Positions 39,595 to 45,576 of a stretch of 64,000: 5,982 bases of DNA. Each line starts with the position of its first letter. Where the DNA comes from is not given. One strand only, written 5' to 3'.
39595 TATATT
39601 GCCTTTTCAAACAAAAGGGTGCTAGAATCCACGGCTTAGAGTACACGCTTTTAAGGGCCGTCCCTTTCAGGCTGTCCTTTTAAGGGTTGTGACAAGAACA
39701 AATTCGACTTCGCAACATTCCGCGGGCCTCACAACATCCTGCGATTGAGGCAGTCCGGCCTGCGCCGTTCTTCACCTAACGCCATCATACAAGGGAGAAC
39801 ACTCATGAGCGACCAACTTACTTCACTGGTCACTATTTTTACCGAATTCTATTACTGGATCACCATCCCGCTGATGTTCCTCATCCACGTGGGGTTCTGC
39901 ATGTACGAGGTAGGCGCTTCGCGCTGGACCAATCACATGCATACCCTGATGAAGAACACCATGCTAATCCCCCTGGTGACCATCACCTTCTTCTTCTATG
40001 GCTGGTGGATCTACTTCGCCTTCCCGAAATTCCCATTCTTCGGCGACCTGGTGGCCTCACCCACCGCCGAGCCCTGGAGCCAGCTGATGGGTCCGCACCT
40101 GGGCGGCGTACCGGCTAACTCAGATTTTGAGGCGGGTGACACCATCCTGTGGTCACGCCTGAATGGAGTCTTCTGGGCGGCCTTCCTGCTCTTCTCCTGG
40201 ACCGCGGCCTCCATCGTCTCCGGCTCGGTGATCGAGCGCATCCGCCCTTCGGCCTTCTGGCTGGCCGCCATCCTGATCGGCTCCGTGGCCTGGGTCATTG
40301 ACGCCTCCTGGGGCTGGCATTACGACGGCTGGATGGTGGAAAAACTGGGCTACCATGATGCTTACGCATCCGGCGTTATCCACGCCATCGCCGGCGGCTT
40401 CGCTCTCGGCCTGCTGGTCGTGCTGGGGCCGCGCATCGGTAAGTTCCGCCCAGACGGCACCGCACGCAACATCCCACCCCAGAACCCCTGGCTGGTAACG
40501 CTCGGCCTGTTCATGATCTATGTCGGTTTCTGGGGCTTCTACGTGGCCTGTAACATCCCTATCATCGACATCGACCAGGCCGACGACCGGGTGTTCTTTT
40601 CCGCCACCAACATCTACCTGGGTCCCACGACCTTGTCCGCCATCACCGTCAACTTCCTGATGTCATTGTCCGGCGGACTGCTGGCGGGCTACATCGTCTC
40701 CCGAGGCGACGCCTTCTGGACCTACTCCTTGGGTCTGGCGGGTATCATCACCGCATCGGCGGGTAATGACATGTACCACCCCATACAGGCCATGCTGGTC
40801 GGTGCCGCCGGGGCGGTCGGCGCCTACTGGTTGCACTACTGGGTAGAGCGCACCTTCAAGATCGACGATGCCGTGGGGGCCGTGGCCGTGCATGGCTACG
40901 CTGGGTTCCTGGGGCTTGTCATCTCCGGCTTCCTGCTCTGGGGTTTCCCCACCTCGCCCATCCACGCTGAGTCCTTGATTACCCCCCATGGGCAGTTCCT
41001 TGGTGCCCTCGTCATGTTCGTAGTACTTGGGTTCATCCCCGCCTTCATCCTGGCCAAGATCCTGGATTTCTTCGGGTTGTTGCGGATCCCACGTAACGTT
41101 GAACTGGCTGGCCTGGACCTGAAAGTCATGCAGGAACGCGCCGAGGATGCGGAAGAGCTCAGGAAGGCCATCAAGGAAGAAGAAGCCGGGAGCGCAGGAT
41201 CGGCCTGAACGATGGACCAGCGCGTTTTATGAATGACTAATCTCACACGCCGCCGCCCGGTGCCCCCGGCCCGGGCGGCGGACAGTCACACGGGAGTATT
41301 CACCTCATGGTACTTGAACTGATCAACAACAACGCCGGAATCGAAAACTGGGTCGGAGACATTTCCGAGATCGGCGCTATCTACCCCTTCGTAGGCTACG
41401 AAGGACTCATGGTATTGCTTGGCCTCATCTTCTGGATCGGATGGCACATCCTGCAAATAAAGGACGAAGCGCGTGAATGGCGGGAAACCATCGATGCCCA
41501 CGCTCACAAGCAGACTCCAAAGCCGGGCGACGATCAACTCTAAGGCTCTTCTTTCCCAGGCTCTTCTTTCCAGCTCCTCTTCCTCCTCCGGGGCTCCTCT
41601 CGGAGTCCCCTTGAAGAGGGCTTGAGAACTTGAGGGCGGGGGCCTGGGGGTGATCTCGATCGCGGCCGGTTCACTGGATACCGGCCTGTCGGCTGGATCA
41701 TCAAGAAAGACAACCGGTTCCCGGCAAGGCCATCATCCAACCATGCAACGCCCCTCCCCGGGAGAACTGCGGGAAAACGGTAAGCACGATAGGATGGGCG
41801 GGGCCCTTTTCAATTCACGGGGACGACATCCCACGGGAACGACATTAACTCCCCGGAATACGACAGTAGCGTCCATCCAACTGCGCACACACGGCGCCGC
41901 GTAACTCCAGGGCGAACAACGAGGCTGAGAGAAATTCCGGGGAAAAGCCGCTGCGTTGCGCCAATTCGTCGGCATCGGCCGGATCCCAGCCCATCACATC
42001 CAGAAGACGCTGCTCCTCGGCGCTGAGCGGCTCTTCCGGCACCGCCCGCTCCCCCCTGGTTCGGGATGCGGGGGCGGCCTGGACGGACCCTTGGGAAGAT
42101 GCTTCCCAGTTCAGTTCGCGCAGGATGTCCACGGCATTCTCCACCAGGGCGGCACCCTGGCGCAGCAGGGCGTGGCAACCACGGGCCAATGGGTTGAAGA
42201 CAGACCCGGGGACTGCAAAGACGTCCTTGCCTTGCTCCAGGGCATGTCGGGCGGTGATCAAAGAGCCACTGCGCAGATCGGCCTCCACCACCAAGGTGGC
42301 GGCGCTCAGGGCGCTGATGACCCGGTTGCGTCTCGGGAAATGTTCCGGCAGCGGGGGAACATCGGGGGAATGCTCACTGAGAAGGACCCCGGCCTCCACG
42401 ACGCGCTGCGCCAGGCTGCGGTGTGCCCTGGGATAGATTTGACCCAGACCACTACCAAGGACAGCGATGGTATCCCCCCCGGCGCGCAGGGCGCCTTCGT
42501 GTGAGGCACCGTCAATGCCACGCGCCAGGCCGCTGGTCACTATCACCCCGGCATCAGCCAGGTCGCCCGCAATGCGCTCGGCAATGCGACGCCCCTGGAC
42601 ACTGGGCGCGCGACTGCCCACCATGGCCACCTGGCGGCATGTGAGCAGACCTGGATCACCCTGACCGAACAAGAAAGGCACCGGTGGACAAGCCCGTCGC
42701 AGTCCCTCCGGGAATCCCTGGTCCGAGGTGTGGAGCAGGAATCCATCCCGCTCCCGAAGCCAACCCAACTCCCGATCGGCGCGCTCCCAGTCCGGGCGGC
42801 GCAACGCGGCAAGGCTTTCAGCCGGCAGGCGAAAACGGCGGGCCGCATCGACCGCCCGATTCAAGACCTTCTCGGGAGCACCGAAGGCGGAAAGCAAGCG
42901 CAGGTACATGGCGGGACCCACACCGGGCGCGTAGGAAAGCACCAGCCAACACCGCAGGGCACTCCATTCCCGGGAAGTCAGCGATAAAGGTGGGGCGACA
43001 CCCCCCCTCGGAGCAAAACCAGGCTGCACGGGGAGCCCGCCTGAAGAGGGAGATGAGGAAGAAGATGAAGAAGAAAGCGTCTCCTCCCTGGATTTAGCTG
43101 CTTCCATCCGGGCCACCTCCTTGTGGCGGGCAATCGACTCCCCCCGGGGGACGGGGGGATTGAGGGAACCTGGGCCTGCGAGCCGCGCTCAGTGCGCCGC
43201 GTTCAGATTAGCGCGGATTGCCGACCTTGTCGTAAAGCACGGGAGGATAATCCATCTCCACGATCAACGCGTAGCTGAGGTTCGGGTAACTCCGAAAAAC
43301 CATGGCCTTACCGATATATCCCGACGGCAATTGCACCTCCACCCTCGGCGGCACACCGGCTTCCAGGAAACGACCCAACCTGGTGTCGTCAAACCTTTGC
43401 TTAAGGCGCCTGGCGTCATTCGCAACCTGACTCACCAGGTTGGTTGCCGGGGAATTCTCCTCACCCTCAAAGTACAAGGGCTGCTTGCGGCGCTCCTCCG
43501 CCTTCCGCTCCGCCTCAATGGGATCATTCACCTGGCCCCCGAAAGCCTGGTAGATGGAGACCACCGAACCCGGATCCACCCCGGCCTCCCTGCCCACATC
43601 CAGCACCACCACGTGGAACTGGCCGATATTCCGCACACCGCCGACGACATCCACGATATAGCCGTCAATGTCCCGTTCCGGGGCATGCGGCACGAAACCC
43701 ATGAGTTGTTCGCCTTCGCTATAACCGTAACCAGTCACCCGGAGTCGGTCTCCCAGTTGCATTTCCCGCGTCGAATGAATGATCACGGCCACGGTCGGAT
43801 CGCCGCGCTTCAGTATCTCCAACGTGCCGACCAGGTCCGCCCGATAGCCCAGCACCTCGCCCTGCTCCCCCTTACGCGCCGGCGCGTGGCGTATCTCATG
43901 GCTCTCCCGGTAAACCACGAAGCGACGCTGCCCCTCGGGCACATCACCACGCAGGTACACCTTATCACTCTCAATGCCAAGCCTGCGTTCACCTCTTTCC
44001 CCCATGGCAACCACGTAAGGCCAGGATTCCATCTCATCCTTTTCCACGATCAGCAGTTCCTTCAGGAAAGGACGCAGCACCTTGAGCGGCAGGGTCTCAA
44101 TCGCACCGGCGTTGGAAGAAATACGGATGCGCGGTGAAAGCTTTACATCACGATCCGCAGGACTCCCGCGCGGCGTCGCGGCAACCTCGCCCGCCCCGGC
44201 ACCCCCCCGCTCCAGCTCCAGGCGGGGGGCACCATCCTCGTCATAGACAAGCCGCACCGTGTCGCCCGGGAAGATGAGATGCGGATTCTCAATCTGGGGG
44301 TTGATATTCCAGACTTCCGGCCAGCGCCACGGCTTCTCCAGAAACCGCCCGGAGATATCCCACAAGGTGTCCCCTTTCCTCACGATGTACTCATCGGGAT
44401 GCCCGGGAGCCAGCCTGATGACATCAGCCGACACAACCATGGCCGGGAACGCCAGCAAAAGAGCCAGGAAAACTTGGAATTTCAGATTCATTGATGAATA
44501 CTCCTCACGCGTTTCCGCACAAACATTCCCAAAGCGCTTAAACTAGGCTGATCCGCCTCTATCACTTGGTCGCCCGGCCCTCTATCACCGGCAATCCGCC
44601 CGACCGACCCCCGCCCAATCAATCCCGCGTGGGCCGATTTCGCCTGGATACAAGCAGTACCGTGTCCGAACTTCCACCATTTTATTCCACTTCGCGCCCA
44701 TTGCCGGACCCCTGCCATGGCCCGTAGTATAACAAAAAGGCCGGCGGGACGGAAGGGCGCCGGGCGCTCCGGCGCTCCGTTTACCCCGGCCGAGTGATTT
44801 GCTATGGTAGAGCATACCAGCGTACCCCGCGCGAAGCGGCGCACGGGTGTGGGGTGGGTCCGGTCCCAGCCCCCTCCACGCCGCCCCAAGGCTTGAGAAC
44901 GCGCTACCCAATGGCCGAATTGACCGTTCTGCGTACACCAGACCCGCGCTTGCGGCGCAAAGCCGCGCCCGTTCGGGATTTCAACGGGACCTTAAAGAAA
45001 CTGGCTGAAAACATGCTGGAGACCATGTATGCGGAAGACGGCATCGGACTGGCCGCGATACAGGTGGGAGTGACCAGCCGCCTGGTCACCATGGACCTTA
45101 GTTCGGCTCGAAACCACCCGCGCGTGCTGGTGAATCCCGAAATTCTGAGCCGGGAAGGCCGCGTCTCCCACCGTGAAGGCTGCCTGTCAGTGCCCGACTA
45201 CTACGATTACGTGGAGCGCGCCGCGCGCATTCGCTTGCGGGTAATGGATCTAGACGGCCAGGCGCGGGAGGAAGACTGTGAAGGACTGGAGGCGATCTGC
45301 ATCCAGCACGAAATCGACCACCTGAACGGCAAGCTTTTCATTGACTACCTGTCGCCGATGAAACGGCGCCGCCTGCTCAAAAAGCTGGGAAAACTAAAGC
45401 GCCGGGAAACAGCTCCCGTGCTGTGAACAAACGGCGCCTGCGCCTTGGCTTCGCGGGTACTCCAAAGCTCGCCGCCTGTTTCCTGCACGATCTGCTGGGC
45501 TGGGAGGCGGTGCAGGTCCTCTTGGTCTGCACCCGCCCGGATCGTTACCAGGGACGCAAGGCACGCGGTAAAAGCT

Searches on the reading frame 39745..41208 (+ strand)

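Call 15: search_protein_families(library=ncbifam, max_evalue=1e-10, proteins=[window:39745-41208:+])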
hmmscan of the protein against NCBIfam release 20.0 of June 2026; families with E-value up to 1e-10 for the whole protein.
window:39745-41208:+ (487 aa): 2 families
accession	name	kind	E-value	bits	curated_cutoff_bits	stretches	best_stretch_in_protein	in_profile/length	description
TIGR00836.1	amt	subfamily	1.8e-53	181.9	343.3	1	36-466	4-405/406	ammonium transporter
TIGR03644.1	marine_trans_1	hypoth_equivalog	4.1e-42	144.4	514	1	32-460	3-394/404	probable ammonium transporter, marine subtype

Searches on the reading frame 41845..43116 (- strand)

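Call 15: search_protein_families(library=ncbifam, max_evalue=1e-10, proteins=[window:41845-43116:-])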
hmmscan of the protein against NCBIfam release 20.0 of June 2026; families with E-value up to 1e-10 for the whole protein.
window:41845-43116:- (423 aa): 2 families
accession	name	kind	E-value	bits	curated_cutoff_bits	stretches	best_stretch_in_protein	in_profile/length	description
NF008007.0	PRK10736.1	equivalog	1.7e-80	271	495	1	111-420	58-361/374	DNA-protecting protein DprA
TIGR00732.1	dprA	equivalog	1.9e-69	233.2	191.15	1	119-335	3-220/220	DNA-processing protein DprA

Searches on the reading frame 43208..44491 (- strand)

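Call 15: search_protein_families(library=ncbifam, max_evalue=1e-10, proteins=[window:43208-44491:-])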
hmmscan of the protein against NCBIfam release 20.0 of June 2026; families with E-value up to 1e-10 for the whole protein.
window:43208-44491:- (427 aa): 0 families

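Call 55: search_protein_families(library=pfam, max_evalue=0.001, proteins=[window:43208-44491:-])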
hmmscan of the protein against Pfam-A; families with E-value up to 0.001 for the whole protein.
window:43208-44491:- (427 aa): 1 family
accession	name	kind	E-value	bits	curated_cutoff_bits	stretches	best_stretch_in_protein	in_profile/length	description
PF01476.26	LysM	-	7.3e-08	32.7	20.9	1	35-80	1-41/43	LysM domain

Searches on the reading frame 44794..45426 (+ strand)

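Call 15: search_protein_families(library=ncbifam, max_evalue=1e-10, proteins=[window:44794-45426:+])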
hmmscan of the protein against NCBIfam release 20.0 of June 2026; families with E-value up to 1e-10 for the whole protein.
window:44794-45426:+ (210 aa): 6 families
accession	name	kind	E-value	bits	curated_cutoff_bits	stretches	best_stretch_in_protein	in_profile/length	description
TIGR00079.1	pept_deformyl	equivalog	1.7e-48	164.2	103.95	1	44-198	3-159/161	peptide deformylase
NF009484.0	PRK12846.1-5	equivalog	3.1e-47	160.4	190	1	40-203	1-164/165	peptide deformylase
NF001159.1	PRK00150.1-3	subfamily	9.5e-46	155.4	125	1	45-199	5-163/167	peptide deformylase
NF009483.0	PRK12846.1-4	equivalog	1.4e-23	83.5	267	1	45-195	6-165/193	peptide deformylase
NF011189.0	PRK14595.1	equivalog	5.9e-19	68.4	232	1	45-184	6-144/162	peptide deformylase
NF006670.0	PRK09218.1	equivalog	1.2e-17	64.2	162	1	69-181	25-135/136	peptide deformylase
